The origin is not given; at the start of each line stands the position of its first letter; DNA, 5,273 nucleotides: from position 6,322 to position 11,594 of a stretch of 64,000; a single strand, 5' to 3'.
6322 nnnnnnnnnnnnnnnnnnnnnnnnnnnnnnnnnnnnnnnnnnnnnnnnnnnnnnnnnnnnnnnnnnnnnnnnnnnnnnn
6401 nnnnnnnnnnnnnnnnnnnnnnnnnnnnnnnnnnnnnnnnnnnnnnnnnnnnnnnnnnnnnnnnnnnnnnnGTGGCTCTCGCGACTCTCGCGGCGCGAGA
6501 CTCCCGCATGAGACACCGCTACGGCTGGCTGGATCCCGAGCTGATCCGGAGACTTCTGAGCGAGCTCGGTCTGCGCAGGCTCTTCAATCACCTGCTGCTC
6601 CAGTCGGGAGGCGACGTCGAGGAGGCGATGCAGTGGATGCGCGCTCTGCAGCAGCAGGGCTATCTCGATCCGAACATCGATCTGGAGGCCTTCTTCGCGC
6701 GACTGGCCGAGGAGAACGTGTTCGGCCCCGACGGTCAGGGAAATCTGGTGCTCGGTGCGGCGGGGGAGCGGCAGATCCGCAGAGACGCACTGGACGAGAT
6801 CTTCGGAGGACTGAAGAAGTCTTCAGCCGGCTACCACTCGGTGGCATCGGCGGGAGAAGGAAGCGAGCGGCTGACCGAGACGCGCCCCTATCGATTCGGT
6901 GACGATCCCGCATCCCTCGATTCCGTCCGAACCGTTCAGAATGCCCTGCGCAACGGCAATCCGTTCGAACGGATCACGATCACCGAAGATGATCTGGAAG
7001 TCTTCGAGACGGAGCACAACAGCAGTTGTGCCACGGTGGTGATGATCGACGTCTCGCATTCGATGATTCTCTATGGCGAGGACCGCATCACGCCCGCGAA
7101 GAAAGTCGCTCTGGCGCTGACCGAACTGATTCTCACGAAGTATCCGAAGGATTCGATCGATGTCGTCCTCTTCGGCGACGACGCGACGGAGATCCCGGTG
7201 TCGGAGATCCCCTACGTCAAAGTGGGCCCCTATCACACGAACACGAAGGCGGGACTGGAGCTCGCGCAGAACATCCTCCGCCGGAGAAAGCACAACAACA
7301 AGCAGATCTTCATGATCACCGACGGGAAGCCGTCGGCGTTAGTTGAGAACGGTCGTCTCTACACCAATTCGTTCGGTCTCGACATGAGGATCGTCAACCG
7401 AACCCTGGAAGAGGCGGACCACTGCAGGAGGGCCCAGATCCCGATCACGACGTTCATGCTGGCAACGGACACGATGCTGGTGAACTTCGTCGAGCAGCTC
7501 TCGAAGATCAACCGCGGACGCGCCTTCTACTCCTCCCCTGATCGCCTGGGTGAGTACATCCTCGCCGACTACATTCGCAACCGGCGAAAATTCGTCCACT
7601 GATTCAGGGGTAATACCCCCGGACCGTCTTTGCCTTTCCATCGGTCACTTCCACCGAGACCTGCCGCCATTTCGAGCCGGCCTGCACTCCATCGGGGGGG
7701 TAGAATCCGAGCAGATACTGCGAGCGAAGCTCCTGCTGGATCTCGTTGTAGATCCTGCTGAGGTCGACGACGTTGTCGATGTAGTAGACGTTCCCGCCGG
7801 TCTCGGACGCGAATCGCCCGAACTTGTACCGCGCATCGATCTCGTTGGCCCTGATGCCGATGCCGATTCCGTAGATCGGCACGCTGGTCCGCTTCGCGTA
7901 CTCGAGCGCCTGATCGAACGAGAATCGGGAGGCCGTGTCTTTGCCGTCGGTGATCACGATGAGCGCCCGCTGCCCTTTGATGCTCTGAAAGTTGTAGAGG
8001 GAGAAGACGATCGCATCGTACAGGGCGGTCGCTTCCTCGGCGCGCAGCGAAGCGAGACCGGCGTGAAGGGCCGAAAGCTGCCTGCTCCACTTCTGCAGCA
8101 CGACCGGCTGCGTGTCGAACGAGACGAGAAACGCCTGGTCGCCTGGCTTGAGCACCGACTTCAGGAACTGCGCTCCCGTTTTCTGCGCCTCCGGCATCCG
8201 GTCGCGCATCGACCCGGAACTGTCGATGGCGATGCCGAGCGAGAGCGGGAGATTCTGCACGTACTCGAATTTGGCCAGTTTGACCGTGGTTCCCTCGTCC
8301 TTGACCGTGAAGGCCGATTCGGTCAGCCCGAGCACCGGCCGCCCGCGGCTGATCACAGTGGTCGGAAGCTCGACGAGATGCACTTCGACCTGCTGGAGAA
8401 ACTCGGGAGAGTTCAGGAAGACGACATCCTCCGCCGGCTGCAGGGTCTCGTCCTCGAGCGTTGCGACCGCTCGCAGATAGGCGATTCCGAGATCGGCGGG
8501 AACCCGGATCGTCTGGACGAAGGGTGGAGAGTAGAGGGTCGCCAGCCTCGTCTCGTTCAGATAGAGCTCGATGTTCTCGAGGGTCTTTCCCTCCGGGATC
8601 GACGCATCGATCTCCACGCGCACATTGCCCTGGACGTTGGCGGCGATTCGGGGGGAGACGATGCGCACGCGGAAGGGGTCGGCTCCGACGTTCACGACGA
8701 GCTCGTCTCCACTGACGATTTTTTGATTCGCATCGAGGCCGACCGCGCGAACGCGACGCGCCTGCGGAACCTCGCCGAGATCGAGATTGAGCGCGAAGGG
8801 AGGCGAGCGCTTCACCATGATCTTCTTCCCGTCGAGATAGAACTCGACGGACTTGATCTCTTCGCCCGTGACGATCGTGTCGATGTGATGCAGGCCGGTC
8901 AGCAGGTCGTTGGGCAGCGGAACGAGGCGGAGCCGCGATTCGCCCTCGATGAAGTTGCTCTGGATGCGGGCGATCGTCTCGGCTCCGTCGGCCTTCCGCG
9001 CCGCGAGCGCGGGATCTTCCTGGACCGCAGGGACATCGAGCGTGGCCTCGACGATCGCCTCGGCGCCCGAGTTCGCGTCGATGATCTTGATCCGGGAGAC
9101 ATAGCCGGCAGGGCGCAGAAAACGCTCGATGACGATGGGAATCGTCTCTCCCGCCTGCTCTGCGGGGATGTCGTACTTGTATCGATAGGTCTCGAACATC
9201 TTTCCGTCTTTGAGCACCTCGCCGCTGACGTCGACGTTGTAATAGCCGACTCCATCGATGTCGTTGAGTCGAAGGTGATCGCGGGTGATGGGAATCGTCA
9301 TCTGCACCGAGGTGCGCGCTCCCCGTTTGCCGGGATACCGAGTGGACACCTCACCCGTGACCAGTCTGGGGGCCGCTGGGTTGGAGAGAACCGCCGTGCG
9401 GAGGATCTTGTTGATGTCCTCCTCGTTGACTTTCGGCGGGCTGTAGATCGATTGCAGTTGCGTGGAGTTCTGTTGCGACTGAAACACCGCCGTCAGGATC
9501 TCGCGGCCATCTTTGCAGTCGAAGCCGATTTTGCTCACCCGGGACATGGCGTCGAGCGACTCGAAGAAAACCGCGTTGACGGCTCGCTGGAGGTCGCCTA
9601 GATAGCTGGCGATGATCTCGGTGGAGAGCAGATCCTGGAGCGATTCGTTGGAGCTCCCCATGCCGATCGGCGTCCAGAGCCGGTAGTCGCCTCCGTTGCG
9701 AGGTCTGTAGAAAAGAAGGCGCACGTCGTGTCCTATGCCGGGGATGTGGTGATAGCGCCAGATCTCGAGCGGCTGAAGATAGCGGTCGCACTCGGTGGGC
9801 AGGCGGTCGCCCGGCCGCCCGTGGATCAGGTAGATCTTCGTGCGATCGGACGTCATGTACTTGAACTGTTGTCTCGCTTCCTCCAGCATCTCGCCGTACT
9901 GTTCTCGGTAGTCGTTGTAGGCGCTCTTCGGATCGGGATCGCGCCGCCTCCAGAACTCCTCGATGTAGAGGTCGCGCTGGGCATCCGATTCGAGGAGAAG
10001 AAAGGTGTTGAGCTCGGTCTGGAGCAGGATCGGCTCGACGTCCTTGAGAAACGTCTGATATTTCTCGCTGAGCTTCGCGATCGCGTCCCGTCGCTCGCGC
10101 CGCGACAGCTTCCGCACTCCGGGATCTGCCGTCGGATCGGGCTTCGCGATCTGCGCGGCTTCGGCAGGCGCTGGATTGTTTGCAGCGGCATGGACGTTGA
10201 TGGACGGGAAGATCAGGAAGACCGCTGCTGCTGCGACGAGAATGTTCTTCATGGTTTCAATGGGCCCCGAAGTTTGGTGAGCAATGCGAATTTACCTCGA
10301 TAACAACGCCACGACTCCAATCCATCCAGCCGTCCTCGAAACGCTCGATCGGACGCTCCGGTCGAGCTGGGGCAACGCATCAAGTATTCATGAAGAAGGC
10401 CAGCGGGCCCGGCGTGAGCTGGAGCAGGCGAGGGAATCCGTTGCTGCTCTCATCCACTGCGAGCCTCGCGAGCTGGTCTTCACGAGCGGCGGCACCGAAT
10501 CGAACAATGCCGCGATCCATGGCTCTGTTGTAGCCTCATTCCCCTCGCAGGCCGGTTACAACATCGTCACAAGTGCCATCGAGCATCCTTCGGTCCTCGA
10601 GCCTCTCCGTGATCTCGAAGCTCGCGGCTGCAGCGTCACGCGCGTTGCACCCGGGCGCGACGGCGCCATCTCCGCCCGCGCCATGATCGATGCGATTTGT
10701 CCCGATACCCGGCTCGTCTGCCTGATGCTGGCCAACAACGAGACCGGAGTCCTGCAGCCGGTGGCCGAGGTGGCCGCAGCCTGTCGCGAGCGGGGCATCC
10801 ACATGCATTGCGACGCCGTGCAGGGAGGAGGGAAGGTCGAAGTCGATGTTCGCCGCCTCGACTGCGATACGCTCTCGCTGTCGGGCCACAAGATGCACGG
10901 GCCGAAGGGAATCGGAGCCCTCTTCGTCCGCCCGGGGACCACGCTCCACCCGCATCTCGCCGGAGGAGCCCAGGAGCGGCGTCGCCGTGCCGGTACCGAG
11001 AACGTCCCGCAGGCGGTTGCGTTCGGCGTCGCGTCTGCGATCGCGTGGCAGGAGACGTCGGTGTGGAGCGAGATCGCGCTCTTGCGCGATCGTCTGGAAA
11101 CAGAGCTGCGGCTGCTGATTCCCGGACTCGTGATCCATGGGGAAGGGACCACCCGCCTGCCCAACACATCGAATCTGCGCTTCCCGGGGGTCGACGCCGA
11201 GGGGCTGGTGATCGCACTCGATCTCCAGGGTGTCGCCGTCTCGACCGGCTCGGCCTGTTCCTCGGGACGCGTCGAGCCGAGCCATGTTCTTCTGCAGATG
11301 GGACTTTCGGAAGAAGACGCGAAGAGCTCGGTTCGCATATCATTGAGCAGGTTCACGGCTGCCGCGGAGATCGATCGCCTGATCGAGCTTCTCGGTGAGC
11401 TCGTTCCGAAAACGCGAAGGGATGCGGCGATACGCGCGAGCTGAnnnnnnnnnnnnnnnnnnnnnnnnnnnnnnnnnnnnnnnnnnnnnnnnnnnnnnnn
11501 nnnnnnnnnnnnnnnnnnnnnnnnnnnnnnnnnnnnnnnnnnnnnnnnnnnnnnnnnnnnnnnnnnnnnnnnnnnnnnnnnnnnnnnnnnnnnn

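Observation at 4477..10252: ChlI-like AAA+ ATPase, RHH-TPR protein and vWA protein in one operon, convergent with a secreted GWxTD-vWA protein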

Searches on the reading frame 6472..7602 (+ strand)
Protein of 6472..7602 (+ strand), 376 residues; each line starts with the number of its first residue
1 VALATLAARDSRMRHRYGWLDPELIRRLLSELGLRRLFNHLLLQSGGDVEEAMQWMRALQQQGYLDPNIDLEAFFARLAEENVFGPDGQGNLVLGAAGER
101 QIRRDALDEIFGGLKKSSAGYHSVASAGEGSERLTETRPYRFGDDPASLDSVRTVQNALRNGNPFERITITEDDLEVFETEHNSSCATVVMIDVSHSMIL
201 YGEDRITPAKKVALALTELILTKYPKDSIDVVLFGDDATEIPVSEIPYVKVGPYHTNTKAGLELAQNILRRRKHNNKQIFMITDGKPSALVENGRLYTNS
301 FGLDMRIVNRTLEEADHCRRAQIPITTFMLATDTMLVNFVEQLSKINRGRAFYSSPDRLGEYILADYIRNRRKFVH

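Call 8: search_protein_families(library=pfam, proteins=[window:6472-7602:+], max_evalue=0.01)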
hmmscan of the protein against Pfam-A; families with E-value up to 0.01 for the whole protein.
window:6472-7602:+ (376 aa): 2 families
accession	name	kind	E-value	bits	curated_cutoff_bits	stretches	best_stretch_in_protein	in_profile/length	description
PF13519.12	VWA_2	-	2.1e-10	41.6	27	1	188-286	1-107/107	von Willebrand factor type A domain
PF00092.34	VWA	-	0.0028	18.4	23.8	0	189-289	3-117/174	von Willebrand factor type A domain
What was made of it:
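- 6508..7602 (+): 364-aa cytoplasmic vWA protein. The N-terminal part is the 'Rv0959_3rd'-type domain and the C-terminal part is the vWA domain (from about residue 176). VWA_2 E 2e-10 (call 8).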

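Call 9: search_protein_families(library=ncbifam, proteins=[window:6472-7602:+], max_evalue=0.01)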
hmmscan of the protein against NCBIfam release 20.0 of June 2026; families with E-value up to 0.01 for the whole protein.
window:6472-7602:+ (376 aa): 1 family
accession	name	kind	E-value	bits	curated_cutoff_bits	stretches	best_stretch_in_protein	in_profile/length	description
TIGR02442.1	Cob-chelat-sub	hypoth_equivalog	2.6e-05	22.9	779.45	1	131-287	417-583/641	putative cobaltochelatase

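Call 11: search_solved_structures(query=window:6472-7602:+, max_evalue=0.1)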
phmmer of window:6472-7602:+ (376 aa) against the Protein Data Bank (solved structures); distinct sequences matched with E-value up to 0.1: 0.

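Call 12: search_protein_families(library=padloc, proteins=[window:6472-7602:+], max_evalue=0.01)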
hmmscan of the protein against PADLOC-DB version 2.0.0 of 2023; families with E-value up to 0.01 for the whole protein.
window:6472-7602:+ (376 aa): 0 families

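Call 31: find_homologous_proteins(query=window:6472-7602:+, max_evalue=0.00001)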
Query window:6472-7602:+ (376 aa): 8000 proteins with E <= 0.00001 among 8000 candidates; the best 120 are listed.
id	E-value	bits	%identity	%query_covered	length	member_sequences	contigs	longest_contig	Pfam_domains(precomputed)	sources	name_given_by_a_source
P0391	2.9e-241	818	100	97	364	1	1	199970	PF13519.13,PF27098.1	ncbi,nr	ncbi:MAG TPA: VWA domain-containing protein [Thermoanaerobaculia bacterium]|nr:VWA domain-containing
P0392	7.3e-211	718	86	97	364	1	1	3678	PF13519.13,PF27098.1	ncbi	-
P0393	2.4e-209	713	85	97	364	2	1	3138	PF13519.13,PF27098.1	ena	-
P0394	2.6e-209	713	85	97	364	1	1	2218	PF13519.13,PF27098.1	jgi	jgi:Ca-activated chloride channel homolog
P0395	4.5e-209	712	84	97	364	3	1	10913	PF13519.13,PF27098.1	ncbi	-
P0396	6.8e-209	711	85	97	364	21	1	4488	PF13519.13,PF27098.1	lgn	-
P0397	9.5e-209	711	85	97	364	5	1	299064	PF13519.13,PF27098.1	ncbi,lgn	-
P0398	2.0e-208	710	85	97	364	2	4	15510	PF13519.13,PF27098.1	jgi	jgi:Ca-activated chloride channel family protein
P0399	3.0e-208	709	85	97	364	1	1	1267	PF13519.13,PF27098.1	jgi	jgi:Ca-activated chloride channel family protein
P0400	4.7e-208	708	85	97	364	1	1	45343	PF13519.13,PF27098.1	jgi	jgi:uncharacterized protein with von Willebrand factor type A (vWA) domain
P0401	1.4e-207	707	83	97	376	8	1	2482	PF13519.13,PF27098.1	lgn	-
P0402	3.1e-207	706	84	97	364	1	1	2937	PF13519.13,PF27098.1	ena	-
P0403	3.3e-207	706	85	97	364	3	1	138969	PF13519.13,PF27098.1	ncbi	ncbi:MAG TPA: VWA domain-containing protein [Thermoanaerobaculia bacterium]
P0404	4.3e-207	705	84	97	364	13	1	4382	PF13519.13,PF27098.1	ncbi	-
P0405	5.8e-207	705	84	97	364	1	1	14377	PF13519.13,PF27098.1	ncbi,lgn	ncbi:MAG: VWA domain-containing protein [Acidobacteriota bacterium]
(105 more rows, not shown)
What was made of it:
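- On Rv0958/Rv0959-type pair: The Pfam annotation is precomputed for P0391, which is 100% identical to the window protein, and for all listed homologues (call 31).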

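Call 53: predict_structure(alignment_id=A3)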
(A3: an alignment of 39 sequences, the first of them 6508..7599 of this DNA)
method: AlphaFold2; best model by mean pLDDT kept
length: 364 residues; sequences in the alignment: 39
mean_pLDDT: 51.4   pTM: 0.32
mean pLDDT of the five models: 51.4, 50.2, 48.2, 46.9, 46.8
residues with pLDDT >= 90: 0; 70-90: 93; 50-70: 53; < 50: 218
segments of 3 or more residues with pLDDT < 50: 1-7, 97-124, 168-300, 310-321, 334-364
pLDDT, mean of each block of 10 residues (from residue 1): 47 73 80 75 86 85 86 81 71 48 29 29 59 65 72 72 59 36 29 37 45 39 31 30 38 44 38 32 29 47 50 42 52 44 45 38 26
secondary structure, 60 per line:
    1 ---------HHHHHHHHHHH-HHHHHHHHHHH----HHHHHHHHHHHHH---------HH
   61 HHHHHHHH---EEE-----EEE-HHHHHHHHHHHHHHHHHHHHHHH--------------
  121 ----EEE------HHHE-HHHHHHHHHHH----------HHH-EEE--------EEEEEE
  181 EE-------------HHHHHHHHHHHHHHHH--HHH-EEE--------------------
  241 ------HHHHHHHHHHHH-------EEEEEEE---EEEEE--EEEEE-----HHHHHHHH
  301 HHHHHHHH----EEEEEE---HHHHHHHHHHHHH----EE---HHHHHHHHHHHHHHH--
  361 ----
elements in order: H10-20 H22-32 H37-49 H59-68 E72-74 E80-82 H84-106 E125-127 H139-149 E164-166 E175-182 H196-211 E218-220 H247-258 E266-272 E276-280 E283-287 H293-308 E313-318 H322-334 H344-358
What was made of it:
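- The vWA model was poor (pLDDT 51, call 53), so nothing structural supports AAA-vWA docking.
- Tried and rejected: The model came out at pLDDT 51 (call 53), so its fold search is not interpretable.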

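Call 54: search_solved_structures(query=A2, max_evalue=1, show_alignments=2)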
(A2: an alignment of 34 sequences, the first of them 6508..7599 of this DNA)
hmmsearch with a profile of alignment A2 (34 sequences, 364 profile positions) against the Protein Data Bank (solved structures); distinct sequences matched with E-value up to 1: 2.
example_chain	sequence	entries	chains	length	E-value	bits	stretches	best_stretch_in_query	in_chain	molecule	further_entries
7cwv_A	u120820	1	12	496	0.12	14.5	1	33-70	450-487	L-arabinose isomerase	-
7ch3_A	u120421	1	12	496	0.13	14.4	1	33-70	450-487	L-arabinose isomerase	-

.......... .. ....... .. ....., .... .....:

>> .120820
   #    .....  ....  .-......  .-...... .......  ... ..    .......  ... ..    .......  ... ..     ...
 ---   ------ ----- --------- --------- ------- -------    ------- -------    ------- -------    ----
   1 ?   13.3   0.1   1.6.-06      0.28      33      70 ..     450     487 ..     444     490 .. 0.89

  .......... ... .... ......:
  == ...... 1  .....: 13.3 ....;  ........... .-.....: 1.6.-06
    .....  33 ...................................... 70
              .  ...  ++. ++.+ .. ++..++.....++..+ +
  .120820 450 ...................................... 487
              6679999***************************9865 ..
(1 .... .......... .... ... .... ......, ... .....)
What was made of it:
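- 6508..7602 (+): No PDB sequence relative (calls 11, 54).
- Tried and rejected: The vWA family profile gave nothing (call 54).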

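Call 56: fold_search(model_id=the predicted structure, library=pdb)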
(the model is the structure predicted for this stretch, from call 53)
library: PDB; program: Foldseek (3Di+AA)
matches with E <= 10: 325; with E <= 0.001: 0
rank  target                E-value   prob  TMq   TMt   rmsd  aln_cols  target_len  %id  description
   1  1k30                  1.9e-01  0.16  0.17  0.17   9.3       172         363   13  Crystal Structure Analysis of Squash (Cucurbita moschata) glycerol-3-phosphate (1)-acyltransferase (released 2001-10-31)
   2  6c28_A                2.8e-01  0.33  0.13  0.29   9.3       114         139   18  Transcriptional repressor, CouR, bound to p-coumaroyl-CoA (released 2018-05-30)
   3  3qfr_A                4.1e-01  0.09  0.16  0.12  15.4       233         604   10  Crystal Structure of Human NADPH-Cytochrome P450 Reductase (R457H Mutant) (released 2011-08-03)
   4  1ja1_B                4.4e-01  0.07  0.15  0.11  16.2       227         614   10  CYPOR-Triple Mutant (released 2001-08-22)
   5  3qfc_A                5.3e-01  0.08  0.17  0.12  14.3       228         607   11  Crystal Structure of Human NADPH-Cytochrome P450 (V492E mutant) (released 2011-08-03)
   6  3tqn_A                5.6e-01  0.18  0.12  0.29   9.5       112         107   15  Structure of the transcriptional regulator of the GntR family, from Coxiella burnetii. (released 2011-09-28)
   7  3wkt_B                6.4e-01  0.07  0.15  0.11  15.3       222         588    9  Complex structure of an open form of NADPH-cytochrome P450 reductase and heme oxygenase-1 (released 2014-01-29)
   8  6c9t_B                6.8e-01  0.23  0.14  0.31   9.2       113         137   18  Transcriptional repressor, CouR (released 2018-05-30)
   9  5jr3_C                6.8e-01  0.20  0.11  0.12  12.9        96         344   18  Crystal structure of carminomycin-4-O-methyltransferase DnrK in complex with SAH and 4-methylumbelliferone (released 2016-06-01)
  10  8crh_A                6.8e-01  0.06  0.12  0.17  11.5       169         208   13  Crystal structure of Candida auris dihydrofolate reductase complexed with NADPH and cycloguanil (released 2023-08-02)
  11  4yaf_B                7.2e-01  0.07  0.16  0.12  15.5       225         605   11  rat CYPOR with 2'-AMP (released 2016-03-09)
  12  1lnw_F                7.7e-01  0.15  0.13  0.30   8.4       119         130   18  CRYSTAL STRUCTURE OF THE MEXR REPRESSOR OF THE MEXAB-OPRM MULTIDRUG EFFLUX OPERON OF PSEUDOMONAS AERUGINOSA (released 2002-09-11)
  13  5eeg_B                8.2e-01  0.23  0.13  0.14  11.9        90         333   20  Crystal structure of carminomycin-4-O-methyltransferase DnrK in complex with tetrazole-SAH (released 2015-12-23)
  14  7pga_D                8.2e-01  0.21  0.12  0.12  12.0        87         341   21  Chimeric carminomycin-4-O-methyltransferase (DnrK) with regions from 10-hydroxylase RdmB and 10-decarboxylase TamK (released 2022-08-24)
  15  4yaw_B                8.2e-01  0.06  0.15  0.11  16.0       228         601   11  Reduced CYPOR mutant - G141del (released 2016-03-02)
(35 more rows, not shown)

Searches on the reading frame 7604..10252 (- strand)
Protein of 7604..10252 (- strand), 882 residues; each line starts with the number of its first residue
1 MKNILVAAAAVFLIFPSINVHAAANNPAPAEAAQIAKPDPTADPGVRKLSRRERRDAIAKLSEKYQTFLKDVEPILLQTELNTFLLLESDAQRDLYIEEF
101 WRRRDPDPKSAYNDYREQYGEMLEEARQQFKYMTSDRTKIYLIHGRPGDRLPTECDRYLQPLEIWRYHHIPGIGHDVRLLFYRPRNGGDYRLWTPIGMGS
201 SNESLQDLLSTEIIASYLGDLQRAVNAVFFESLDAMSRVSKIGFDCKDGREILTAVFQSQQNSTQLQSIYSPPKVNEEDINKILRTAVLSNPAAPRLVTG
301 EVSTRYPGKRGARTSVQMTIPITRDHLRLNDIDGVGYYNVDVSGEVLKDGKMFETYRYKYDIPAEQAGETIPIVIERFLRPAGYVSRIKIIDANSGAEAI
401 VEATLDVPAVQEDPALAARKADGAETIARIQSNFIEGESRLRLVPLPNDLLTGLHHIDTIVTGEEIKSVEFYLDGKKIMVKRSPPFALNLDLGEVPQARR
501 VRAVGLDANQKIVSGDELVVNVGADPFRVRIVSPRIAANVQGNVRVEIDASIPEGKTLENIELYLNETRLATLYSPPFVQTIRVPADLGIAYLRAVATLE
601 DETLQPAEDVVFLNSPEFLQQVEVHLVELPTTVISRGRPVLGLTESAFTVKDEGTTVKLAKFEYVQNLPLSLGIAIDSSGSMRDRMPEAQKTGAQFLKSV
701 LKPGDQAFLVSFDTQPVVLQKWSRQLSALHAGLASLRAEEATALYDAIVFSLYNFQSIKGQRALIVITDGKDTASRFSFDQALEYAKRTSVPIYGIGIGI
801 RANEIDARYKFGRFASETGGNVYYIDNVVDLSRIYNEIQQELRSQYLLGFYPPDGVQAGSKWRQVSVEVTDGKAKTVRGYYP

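Call 8: search_protein_families(library=pfam, proteins=[window:7604-10252:-], max_evalue=0.01)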
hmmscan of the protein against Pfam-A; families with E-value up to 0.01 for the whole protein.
window:7604-10252:- (882 aa): 3 families
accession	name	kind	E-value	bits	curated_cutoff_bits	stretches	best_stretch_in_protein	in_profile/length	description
PF13519.12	VWA_2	-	1.2e-09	39.1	27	1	674-771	3-107/107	von Willebrand factor type A domain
PF17957.7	Big_7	-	3.9e-08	34.2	24.1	1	529-584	3-58/70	Bacterial Ig domain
PF13768.12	VWA_3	-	0.00035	21.1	27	1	674-800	5-135/155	von Willebrand factor type A domain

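Call 9: search_protein_families(library=ncbifam, proteins=[window:7604-10252:-], max_evalue=0.01)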
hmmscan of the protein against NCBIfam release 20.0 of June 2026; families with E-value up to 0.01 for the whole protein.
window:7604-10252:- (882 aa): 4 families
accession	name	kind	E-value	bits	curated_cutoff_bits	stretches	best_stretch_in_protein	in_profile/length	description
TIGR03436.1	acidobact_VWFA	subfamily_domain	5e-47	160.9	81.25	1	621-881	4-322/324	VWA domain-containing protein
TIGR04514.1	GWxTD_dom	domain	3.1e-14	53.4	28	1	68-168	2-105/105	GWxTD domain-containing protein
NF047508.1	VWA_BatA_Lepto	exception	7e-11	41.7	380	1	738-840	167-271/315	VWA domain-containing protein BatA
NF010238.0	PRK13685.1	subfamily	0.00013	21.2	432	1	676-842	103-298/335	hypothetical protein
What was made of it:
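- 7604..10252 (-): 882-aa secreted GWxTD / Big_7 / acidobacterial-VWFA protein. It is a convergent neighbour and not part of the module. TIGR04514, TIGR03436 and PF17957 (calls 8, 9).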

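Call 12: search_protein_families(library=padloc, proteins=[window:7604-10252:-], max_evalue=0.01)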
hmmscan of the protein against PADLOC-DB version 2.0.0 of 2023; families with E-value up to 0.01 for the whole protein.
window:7604-10252:- (882 aa): 0 families

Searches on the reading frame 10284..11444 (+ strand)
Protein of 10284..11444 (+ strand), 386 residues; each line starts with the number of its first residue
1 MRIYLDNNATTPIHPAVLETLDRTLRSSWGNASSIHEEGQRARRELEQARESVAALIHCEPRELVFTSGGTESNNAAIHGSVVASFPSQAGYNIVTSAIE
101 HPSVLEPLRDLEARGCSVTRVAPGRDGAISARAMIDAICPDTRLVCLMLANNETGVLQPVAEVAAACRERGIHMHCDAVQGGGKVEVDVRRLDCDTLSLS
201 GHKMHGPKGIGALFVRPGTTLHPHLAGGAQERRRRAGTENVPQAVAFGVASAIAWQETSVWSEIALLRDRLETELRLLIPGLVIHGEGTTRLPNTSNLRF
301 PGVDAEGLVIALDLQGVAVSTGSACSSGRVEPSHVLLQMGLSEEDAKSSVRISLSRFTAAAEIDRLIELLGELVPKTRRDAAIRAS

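Call 8: search_protein_families(library=pfam, proteins=[window:10284-11444:+], max_evalue=0.01)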
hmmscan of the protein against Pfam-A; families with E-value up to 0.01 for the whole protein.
window:10284-11444:+ (386 aa): 3 families
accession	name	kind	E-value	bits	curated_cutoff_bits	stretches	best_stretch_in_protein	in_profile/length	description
PF00266.25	Aminotran_5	-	7.2e-78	262.6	21.5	1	3-366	1-371/371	Aminotransferase class-V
PF01212.27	Beta_elim_lyase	-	0.00013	21.8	27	1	51-178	39-169/288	Beta-eliminating lyase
PF00282.25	Pyridoxal_deC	-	0.0041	16.3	27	1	145-222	202-286/375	Pyridoxal-dependent decarboxylase conserved domain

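Call 9: search_protein_families(library=ncbifam, proteins=[window:10284-11444:+], max_evalue=0.01)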
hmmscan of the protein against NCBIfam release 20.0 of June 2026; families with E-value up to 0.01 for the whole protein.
window:10284-11444:+ (386 aa): 27 families (the best 25 are shown)
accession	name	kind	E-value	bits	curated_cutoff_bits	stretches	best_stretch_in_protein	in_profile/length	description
TIGR03402.1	FeS_nifS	equivalog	6.4e-127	423.4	530.75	1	3-379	1-375/379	cysteine desulfurase NifS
NF010611.0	PRK14012.1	equivalog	1.8e-101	340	548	1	2-378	6-383/406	IscS subfamily cysteine desulfurase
TIGR03235.1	DNA_S_dndA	equivalog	3.4e-100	335.8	480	1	4-354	1-353/353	cysteine desulfurase DndA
TIGR02006.1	IscS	equivalog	1e-96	324.4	643.2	1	2-379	4-380/402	IscS subfamily cysteine desulfurase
TIGR03403.1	nifS_epsilon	equivalog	7e-89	298.3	587.7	1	3-376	1-375/382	NifS family cysteine desulfurase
NF002806.0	PRK02948.1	subfamily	9.7e-82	274.9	304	1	3-380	2-378/381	IscS subfamily cysteine desulfurase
TIGR01979.1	sufS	subfamily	4.3e-45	154.3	475.1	1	3-370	20-395/403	SufS family cysteine desulfurase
TIGR01977.1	am_tr_V_EF2568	hypoth_equivalog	1.9e-39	135.8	377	1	3-230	1-227/376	cysteine desulfurase family protein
TIGR01976.1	am_tr_V_VC1184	hypoth_equivalog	1.8e-33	116.4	352.35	2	2-219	19-235/401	cysteine desulfurase-like protein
NF041166.1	f2_encap_cargo1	exception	3.9e-33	115.5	800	1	3-371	247-621/623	family 2A encapsulin nanocompartment cargo protein cysteine desulfurase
NF040779.1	Sec_lyase_SclA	exception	3.6e-25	88.7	525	1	3-230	1-228/378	selenocysteine lyase SclA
NF006791.0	PRK09295.1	equivalog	7.4e-25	87.9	661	1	3-218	25-241/406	cysteine desulfurase SufS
NF008126.0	PRK10874.1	equivalog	1e-24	87.4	607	1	3-327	21-360/401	cysteine desulfurase CsdA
TIGR03392.1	FeS_syn_CsdA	equivalog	3.7e-24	85.6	493.6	1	3-326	18-356/398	cysteine desulfurase CsdA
TIGR04343.1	egtE_PLP_lyase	equivalog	4.3e-13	48.8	400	1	41-230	51-232/370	ergothioneine biosynthesis PLP-dependent enzyme EgtE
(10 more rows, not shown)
